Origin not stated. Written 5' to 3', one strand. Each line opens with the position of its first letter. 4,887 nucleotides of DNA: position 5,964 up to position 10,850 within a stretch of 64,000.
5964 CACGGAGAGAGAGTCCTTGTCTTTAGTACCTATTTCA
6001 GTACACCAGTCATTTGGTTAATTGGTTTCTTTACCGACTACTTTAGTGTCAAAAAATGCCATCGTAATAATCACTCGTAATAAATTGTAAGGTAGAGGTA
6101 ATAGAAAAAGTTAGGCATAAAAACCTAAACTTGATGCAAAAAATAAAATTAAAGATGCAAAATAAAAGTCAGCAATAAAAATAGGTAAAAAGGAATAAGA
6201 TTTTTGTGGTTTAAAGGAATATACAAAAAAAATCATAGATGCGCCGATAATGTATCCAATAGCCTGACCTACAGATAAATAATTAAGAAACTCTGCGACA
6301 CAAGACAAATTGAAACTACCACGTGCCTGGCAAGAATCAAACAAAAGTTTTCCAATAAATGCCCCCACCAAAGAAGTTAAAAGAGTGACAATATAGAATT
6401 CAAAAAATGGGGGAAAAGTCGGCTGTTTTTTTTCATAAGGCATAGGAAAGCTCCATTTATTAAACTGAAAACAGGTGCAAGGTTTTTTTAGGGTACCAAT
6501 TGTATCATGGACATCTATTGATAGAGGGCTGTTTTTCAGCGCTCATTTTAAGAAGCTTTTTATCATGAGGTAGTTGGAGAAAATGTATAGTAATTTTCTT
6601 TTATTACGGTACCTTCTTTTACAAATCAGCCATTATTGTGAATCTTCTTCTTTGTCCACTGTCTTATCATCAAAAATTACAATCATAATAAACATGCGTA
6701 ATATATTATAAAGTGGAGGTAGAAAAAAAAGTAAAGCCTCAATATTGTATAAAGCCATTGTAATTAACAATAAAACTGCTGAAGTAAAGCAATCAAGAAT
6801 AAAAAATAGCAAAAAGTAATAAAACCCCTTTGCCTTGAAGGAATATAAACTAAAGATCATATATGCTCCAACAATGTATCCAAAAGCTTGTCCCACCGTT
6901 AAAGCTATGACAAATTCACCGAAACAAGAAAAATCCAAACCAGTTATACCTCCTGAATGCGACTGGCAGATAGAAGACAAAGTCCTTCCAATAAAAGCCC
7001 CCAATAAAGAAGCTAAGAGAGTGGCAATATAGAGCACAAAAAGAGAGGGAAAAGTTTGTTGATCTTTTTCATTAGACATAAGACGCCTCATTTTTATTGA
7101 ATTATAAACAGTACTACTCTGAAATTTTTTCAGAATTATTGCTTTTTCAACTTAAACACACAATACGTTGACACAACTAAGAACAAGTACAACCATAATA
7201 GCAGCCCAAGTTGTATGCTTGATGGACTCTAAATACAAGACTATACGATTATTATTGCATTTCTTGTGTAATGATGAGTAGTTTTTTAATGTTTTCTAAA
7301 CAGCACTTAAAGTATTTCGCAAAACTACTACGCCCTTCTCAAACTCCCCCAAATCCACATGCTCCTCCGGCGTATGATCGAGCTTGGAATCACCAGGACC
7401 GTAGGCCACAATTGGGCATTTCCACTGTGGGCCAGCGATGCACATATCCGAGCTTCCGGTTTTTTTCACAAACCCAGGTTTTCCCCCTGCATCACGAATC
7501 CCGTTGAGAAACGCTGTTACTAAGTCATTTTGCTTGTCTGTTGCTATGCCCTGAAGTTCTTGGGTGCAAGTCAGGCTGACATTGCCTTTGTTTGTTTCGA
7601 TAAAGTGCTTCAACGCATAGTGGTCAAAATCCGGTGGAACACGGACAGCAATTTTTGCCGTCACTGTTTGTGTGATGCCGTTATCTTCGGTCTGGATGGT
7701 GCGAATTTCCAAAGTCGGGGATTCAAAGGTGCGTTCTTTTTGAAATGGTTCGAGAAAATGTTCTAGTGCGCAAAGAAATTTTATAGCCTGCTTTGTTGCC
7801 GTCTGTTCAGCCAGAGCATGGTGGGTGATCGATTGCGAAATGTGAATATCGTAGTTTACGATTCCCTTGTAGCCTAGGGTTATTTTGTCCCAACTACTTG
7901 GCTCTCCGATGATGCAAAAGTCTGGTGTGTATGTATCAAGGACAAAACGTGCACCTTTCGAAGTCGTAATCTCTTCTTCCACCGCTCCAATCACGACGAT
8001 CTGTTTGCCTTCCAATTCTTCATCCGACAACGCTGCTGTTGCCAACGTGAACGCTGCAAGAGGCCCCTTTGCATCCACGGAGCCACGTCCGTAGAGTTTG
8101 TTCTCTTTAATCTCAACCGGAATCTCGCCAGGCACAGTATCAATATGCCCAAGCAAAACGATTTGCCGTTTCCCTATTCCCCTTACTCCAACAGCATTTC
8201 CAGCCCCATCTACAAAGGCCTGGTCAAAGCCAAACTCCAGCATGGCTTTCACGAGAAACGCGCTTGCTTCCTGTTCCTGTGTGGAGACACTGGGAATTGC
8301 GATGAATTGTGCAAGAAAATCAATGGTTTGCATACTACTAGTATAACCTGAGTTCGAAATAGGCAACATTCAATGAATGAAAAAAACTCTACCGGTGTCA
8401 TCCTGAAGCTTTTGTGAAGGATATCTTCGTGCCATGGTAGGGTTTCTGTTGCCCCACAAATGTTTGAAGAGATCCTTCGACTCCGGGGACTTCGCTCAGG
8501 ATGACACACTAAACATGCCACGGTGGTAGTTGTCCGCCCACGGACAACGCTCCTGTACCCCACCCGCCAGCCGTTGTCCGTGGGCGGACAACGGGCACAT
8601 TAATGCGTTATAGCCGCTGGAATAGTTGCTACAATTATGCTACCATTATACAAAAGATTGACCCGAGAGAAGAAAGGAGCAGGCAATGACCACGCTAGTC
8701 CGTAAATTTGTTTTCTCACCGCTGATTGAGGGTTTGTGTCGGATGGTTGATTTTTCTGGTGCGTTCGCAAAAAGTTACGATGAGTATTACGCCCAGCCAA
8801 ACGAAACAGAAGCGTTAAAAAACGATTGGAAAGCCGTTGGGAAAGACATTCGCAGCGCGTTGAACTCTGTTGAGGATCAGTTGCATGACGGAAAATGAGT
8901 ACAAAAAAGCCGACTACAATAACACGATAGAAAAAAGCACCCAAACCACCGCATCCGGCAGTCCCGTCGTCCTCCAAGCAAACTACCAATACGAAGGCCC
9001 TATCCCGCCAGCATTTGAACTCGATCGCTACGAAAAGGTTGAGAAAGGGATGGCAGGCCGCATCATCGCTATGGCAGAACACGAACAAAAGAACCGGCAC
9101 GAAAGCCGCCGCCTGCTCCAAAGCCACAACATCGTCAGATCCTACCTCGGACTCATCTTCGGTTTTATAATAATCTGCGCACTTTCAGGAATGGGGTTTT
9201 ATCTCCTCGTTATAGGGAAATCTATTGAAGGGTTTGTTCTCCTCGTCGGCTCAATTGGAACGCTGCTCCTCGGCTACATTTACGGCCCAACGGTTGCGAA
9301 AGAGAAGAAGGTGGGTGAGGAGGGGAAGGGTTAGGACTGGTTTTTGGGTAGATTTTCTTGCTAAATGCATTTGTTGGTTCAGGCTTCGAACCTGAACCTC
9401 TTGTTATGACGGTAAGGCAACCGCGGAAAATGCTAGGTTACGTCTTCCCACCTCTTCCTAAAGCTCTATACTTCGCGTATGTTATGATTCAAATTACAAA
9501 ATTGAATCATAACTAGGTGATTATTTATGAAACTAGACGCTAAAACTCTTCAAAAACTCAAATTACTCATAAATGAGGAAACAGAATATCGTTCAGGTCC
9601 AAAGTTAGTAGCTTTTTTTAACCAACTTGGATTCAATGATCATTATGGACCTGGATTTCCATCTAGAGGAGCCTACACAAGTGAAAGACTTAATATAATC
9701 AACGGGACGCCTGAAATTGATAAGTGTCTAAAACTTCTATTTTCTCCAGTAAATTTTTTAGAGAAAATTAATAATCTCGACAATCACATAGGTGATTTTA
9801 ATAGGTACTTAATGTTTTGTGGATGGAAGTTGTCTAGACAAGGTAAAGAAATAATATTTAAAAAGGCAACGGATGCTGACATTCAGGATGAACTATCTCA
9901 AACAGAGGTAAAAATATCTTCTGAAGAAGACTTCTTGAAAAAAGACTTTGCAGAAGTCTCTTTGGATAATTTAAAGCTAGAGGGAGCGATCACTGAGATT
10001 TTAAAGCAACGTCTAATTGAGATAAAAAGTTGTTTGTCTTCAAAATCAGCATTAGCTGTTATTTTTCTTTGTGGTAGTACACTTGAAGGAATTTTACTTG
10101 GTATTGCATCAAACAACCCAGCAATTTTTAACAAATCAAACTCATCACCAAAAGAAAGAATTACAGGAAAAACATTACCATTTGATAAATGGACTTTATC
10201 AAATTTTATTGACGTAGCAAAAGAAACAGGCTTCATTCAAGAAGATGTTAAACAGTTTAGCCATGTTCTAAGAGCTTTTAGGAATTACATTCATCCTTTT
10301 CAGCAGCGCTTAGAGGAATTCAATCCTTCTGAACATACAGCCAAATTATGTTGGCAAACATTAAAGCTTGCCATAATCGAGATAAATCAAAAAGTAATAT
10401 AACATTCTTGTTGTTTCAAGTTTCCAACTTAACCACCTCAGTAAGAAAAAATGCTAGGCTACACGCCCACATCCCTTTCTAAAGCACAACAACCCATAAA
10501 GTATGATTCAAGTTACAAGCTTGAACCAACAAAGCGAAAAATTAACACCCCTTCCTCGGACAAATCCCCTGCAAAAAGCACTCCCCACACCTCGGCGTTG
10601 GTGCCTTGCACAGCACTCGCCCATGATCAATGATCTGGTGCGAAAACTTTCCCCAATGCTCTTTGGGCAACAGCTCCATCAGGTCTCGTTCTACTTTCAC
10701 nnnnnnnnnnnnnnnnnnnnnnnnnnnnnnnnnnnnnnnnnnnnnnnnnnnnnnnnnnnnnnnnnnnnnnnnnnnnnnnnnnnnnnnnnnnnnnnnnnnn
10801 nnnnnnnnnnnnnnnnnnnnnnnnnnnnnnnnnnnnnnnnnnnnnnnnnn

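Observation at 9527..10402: Stand-alone HEPN-motif protein (single-gene Abi-like defence or toxin candidate) in an AT-rich insert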

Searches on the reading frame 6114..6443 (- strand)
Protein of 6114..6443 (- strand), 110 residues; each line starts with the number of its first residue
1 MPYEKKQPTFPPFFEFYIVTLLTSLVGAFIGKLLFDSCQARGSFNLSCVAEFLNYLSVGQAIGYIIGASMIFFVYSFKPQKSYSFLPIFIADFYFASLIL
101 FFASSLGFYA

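Call 63: search_protein_families(library=pfam, proteins=[window:6114-6443:-], max_evalue=0.1)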
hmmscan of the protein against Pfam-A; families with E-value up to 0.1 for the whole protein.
window:6114-6443:- (110 aa): 1 family
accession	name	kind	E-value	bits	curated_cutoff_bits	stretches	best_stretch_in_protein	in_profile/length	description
PF10734.14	DUF2523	-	0.03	15.3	22.1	1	48-74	51-77/80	Protein of unknown function (DUF2523)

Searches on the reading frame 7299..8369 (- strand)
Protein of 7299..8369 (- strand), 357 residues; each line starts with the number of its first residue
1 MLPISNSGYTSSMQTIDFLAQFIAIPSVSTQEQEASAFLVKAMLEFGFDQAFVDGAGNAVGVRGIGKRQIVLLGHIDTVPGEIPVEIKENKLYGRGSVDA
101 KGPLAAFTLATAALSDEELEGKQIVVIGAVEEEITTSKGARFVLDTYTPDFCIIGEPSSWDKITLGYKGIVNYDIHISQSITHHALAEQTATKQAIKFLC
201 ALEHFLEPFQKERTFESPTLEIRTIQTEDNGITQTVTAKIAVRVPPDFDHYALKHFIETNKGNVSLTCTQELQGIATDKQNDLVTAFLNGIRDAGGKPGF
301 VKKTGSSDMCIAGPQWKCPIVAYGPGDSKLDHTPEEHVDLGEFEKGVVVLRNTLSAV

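Call 3: search_protein_families(library=pfam, proteins=[window:7299-8369:-], max_evalue=1)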
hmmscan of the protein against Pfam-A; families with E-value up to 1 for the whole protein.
window:7299-8369:- (357 aa): 2 families
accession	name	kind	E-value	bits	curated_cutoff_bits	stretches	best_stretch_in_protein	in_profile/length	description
PF01546.33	Peptidase_M20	-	3.1e-27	96.3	24.6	1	72-354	2-204/206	Peptidase family M20/M25/M40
PF07687.19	M20_dimer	-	0.00064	20.1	21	1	166-257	2-95/107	Peptidase dimerisation domain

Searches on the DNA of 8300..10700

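Call 16: search_rna_families(source=window, start=8300, end=10700, threshold=evalue, max_evalue=1)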
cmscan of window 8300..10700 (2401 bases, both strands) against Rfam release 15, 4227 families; matches with E-value up to 1: 2.
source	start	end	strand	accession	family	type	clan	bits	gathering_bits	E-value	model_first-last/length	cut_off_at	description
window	8529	8592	-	RF03444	MIR5635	Gene; miRNA;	-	22.3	149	0.4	1-182/182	no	MIR5635 microRNA precursor family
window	9034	9207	-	RF02156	NPPA-AS1_1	Gene; lncRNA;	-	20.3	45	0.89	1-176/176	no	NPPA antisense RNA 1 conserved region 1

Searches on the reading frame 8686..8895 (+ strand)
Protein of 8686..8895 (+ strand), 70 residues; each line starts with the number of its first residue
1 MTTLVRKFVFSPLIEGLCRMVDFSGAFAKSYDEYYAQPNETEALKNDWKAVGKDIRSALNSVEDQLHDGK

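Call 3: search_protein_families(library=pfam, proteins=[window:8686-8895:+], max_evalue=1)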
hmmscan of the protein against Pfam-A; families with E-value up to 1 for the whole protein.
window:8686-8895:+ (70 aa): 0 families

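Call 4: search_protein_families(library=padloc, proteins=[window:8686-8895:+], max_evalue=1)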
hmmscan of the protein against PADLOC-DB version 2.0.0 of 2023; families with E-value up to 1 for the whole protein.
window:8686-8895:+ (70 aa): 0 families

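Call 5: search_protein_families(library=ncbifam, proteins=[window:8686-8895:+], max_evalue=1)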
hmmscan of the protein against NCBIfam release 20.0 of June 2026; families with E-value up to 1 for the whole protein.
window:8686-8895:+ (70 aa): 0 families

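Call 7: search_protein_families(library=phrogs, proteins=[window:8686-8895:+], max_evalue=1)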
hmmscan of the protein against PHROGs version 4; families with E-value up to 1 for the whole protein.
window:8686-8895:+ (70 aa): 4 families
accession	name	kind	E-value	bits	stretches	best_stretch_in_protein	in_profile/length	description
phrog_26284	-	unknown function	0.0042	18.2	1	28-61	21-54/65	-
phrog_27385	-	unknown function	0.016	16.1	1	41-61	40-60/71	-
phrog_23666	-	unknown function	0.031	15.9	1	13-66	36-89/93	-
phrog_34020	-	unknown function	0.28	12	1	22-45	12-34/38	-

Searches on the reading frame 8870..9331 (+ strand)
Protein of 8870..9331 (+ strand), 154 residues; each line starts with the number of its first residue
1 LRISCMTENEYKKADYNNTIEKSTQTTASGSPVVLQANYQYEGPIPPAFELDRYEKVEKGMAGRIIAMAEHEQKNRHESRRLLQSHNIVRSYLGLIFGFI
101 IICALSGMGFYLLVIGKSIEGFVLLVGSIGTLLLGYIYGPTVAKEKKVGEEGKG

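Call 3: search_protein_families(library=pfam, proteins=[window:8870-9331:+], max_evalue=1)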
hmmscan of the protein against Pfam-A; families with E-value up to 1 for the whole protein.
window:8870-9331:+ (154 aa): 2 families
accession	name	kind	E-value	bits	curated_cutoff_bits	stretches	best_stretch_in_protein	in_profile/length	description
PF10097.14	DUF2335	-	6.2e-10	39.3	25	1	46-87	1-42/50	Predicted membrane protein (DUF2335)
PF06716.16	MP_p6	-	0.13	12.7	22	1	88-105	4-21/54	Movement protein p6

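Call 4: search_protein_families(library=padloc, proteins=[window:8870-9331:+], max_evalue=1)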
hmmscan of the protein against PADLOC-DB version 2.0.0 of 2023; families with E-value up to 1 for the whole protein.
window:8870-9331:+ (154 aa): 0 families

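Call 5: search_protein_families(library=ncbifam, proteins=[window:8870-9331:+], max_evalue=1)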
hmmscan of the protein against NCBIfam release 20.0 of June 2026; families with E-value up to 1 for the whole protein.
window:8870-9331:+ (154 aa): 1 family
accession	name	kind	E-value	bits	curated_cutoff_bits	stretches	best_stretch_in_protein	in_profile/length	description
TIGR01247.1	drrB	subfamily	0.07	12.8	223.05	1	94-128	129-163/236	daunorubicin resistance ABC transporter membrane protein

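Call 7: search_protein_families(library=phrogs, proteins=[window:8870-9331:+], max_evalue=1)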
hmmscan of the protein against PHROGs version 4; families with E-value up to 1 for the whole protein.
window:8870-9331:+ (154 aa): 1 family
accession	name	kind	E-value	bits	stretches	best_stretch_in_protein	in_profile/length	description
phrog_3996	-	moron, auxiliary metabolic gene and host takeover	6.4e-23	82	1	19-147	14-143/152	membrane protein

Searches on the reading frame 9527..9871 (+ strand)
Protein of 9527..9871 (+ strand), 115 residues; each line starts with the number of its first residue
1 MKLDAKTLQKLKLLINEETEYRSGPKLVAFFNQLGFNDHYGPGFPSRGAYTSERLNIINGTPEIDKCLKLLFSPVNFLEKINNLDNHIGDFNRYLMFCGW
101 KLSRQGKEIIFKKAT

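Call 42: search_protein_representatives(protein=window:9527-9871:+)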
Query: 115 residues. Proteins with E-value up to 0.001 (for the whole library): 388; up to 1e-10: 156; up to 1e-30: 13. The best 150 are listed.
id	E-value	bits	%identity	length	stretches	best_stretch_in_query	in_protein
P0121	4.7e-39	149.3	60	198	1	3-114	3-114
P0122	6.9e-39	148.8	58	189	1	3-113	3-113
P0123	3.4e-38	146.6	59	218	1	3-114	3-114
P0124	5.5e-38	145.9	60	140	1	3-111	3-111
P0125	1.1e-37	145.0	59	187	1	2-114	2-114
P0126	5.1e-37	142.8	58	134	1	3-113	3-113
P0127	1.3e-35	138.3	54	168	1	2-115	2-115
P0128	2.3e-35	137.4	58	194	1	1-111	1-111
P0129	6.2e-34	132.8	57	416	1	1-114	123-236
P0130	1.2e-31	125.5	54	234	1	1-109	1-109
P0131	3.0e-31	124.2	51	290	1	1-114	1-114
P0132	5.6e-31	123.3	53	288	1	1-114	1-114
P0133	5.6e-31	123.3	56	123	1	1-113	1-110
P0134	1.6e-30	121.9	57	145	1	2-103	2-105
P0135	2.6e-30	121.2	55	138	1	2-113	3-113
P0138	5.2e-30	120.2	57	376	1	1-107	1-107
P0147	2.8e-28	114.6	54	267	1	1-109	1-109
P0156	1.8e-25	105.6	52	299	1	1-105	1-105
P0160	4.0e-24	101.2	50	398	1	1-109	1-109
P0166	3.8e-23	98.0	47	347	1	3-109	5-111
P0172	4.0e-22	94.8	51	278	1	5-100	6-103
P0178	5.4e-21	91.1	42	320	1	5-110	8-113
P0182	7.5e-20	87.4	47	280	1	2-109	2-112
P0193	1.5e-17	80.0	42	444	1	9-111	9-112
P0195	2.2e-17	79.5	44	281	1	1-104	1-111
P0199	2.2e-16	76.2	45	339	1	17-108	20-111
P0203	3.9e-16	75.4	39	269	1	2-104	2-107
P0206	1.5e-15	73.6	39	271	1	1-112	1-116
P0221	2.9e-14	69.4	40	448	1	19-105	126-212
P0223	4.5e-14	68.8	37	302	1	1-106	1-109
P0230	1.1e-13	67.6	38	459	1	2-109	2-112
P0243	7.9e-13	64.8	36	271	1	2-109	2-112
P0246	1.7e-12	63.7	40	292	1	19-109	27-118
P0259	8.9e-12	61.4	37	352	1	18-106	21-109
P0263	2.0e-11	60.3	36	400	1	19-106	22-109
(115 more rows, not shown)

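Call 44: search_protein_families(library=pfam, proteins=[P0138, P0160, P0166, P0193, P0199, P0230, P0259, P0263, P0178, P0221], max_evalue=0.01)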
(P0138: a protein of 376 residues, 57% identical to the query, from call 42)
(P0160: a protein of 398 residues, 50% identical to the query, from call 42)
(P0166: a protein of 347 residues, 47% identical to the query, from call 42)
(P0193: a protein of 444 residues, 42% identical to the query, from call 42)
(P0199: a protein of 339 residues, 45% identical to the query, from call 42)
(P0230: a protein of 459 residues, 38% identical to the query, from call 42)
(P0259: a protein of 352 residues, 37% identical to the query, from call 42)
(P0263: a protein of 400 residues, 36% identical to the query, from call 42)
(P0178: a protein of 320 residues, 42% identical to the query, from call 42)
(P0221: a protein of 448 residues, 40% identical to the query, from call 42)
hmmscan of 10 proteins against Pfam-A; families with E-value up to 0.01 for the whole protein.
P0138 (376 aa): 1 family
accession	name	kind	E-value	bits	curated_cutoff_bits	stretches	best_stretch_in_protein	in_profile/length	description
PF13643.11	DUF4145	-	5.2e-14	52.5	23.1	1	261-346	1-87/88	Domain of unknown function (DUF4145)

P0160 (398 aa): 1 family
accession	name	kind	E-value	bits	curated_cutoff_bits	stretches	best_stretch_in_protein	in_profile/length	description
PF14355.11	Abi_C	-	1.1e-06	29.1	24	1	190-263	4-82/83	Abortive infection C-terminus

P0166 (347 aa): 5 families
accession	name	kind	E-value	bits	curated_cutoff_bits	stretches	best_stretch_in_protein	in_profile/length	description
PF13676.11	TIR_2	-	2.3e-16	60.8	28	1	146-247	1-107/122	TIR domain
PF01582.25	TIR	-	5.7e-05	23.4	21.3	1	144-220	2-80/179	TIR domain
PF05014.21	Nuc_deoxyrib_tr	-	0.0011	19.5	28.8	1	191-250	58-116/117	Nucleoside 2-deoxyribosyltransferase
PF08937.16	ThsB_TIR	-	0.0059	17.4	21.2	0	147-232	1-95/100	Thoeris protein ThsB, TIR-like domain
PF10903.13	DUF2691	-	0.0068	16.8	25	0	71-134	47-110/152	Protein of unknown function (DUF2691)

P0193 (444 aa): 2 families
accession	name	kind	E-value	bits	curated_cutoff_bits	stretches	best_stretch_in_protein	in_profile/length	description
PF13676.11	TIR_2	-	3.9e-21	76.2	28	1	134-228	1-93/122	TIR domain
PF01582.25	TIR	-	2.1e-09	37.8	21.3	1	139-221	11-93/179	TIR domain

P0199 (339 aa): 3 families
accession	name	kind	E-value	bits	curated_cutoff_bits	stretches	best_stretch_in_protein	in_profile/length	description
PF18860.6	AbiJ_NTD3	-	3.6e-07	30.2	32.5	1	48-148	65-166/167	AbiJ N-terminal domain 3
PF04480.18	DUF559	-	0.0011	19.3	20.6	1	260-321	50-101/109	Protein of unknown function (DUF559)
PF08373.16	RAP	-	0.003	17.9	24.2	1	267-318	1-49/58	RAP domain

P0230 (459 aa): 0 families

P0259 (352 aa): 2 families
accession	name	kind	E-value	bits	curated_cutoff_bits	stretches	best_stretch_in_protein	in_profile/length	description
PF18860.6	AbiJ_NTD3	-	7.4e-09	35.7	32.5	1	66-148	83-166/167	AbiJ N-terminal domain 3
PF04480.18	DUF559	-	0.0082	16.4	20.6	0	269-320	50-93/109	Protein of unknown function (DUF559)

P0263 (400 aa): 2 families
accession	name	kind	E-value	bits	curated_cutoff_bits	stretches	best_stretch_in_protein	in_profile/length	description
PF18742.7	DpnII-MboI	-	1.3e-23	83.7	27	1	286-396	37-146/150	REase_DpnII-MboI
PF18860.6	AbiJ_NTD3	-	0.0067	16.3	32.5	0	56-110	72-126/167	AbiJ N-terminal domain 3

P0178 (320 aa): 2 families
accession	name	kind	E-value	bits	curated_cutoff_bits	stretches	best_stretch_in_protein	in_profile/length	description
PF13676.11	TIR_2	-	8.7e-11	42.8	28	1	161-252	2-92/122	TIR domain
PF08937.16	ThsB_TIR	-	0.0012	19.6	21.2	1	205-250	49-94/100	Thoeris protein ThsB, TIR-like domain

P0221 (448 aa): 1 family
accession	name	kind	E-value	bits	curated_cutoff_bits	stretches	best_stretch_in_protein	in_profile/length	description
PF18860.6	AbiJ_NTD3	-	9.2e-08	32.1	32.5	1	152-251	65-166/167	AbiJ N-terminal domain 3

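Call 45: search_protein_families(library=pfam, proteins=[P0156, P0172, P0182, P0195, P0203, P0206, P0223, P0243, P0246, P0147], max_evalue=0.01)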
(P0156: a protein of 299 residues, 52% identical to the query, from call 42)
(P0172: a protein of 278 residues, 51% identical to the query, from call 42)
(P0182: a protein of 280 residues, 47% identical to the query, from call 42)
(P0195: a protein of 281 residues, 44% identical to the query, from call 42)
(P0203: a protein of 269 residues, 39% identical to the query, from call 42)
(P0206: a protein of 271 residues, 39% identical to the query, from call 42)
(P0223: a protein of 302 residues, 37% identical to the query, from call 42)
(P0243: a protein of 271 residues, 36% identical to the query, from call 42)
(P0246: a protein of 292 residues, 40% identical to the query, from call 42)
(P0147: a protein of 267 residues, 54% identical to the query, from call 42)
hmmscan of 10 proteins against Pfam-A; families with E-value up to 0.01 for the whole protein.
P0156 (299 aa): 0 families

P0172 (278 aa): 1 family
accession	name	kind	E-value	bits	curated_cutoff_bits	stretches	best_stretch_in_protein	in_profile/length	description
PF14355.11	Abi_C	-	4.1e-10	40.1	24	1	189-270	2-83/83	Abortive infection C-terminus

P0182 (280 aa): 1 family
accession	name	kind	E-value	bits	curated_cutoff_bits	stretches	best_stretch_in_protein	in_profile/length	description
PF14355.11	Abi_C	-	4.8e-17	62.3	24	1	189-264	2-82/83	Abortive infection C-terminus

P0195 (281 aa): 2 families
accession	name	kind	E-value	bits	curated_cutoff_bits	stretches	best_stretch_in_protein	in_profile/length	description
PF14355.11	Abi_C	-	4.6e-17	62.3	24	1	192-266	1-81/83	Abortive infection C-terminus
PF04536.20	TPM_phosphatase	-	0.009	16.5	22.1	0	100-170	50-123/125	TPM domain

P0203 (269 aa): 4 families
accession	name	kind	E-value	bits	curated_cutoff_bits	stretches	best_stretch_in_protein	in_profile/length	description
PF14355.11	Abi_C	-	2.9e-15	56.5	24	1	188-258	4-82/83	Abortive infection C-terminus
PF08264.19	Anticodon_1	-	0.0016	18.8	25.1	1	137-191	10-71/148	Anticodon-binding domain of tRNA ligase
PF18860.6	AbiJ_NTD3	-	0.0016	18.3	32.5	1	48-110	65-126/167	AbiJ N-terminal domain 3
PF17908.6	APAF1_C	-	0.0078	16.6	22.8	0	54-117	35-91/135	APAF-1 helical domain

P0206 (271 aa): 2 families
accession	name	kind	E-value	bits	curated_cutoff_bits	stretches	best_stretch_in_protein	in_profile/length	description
PF14355.11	Abi_C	-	9.7e-19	67.7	24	1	189-259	4-82/83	Abortive infection C-terminus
PF09509.15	Hypoth_Ymh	-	0.0046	17.3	25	1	140-230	8-93/119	Protein of unknown function (Hypoth_ymh)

P0223 (302 aa): 1 family
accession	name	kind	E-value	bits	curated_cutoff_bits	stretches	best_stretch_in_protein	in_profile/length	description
PF04471.18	Mrr_cat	-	0.0009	19.8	21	1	158-244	7-96/115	Restriction endonuclease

P0243 (271 aa): 1 family
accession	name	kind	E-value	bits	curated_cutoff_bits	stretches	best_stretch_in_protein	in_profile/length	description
PF18860.6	AbiJ_NTD3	-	0.0072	16.2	32.5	0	49-110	66-126/167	AbiJ N-terminal domain 3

P0246 (292 aa): 1 family
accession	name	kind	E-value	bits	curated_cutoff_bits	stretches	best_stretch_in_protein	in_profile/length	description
PF14355.11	Abi_C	-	1.9e-18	66.8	24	1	194-267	2-82/83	Abortive infection C-terminus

P0147 (267 aa): 1 family
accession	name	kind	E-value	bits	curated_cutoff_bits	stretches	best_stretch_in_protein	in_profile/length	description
PF14355.11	Abi_C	-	3.2e-21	75.7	24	1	181-257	2-83/83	Abortive infection C-terminus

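Call 70: search_protein_families(library=pfam, alignment_id=A5, max_evalue=0.001)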
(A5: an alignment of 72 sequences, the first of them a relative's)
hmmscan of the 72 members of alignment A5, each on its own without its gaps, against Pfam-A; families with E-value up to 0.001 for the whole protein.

A. member 1, P0129 (416 aa): 0 families

B. families by the number of members that match (of 72 scanned): 11 families
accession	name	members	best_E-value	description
PF14355.11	Abi_C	26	3.2e-21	Abortive infection C-terminus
PF18860.6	AbiJ_NTD3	6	7.4e-09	AbiJ N-terminal domain 3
PF13676.11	TIR_2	5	3.9e-21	TIR domain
PF01582.25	TIR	3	2.3e-11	TIR domain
PF13643.11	DUF4145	2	5.2e-14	Domain of unknown function (DUF4145)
PF18742.7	DpnII-MboI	1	1.3e-23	REase_DpnII-MboI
PF13091.12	PLDc_2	1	4e-18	PLD-like domain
PF09509.15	Hypoth_Ymh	1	3.4e-17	Protein of unknown function (Hypoth_ymh)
PF07894.18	SACK1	1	0.00072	Scaffolding anchor of CK1 domain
PF18647.6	Fungal_lectin_2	1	0.00076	Alpha-galactosyl-binding fungal lectin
PF04471.18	Mrr_cat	1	0.0009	Restriction endonuclease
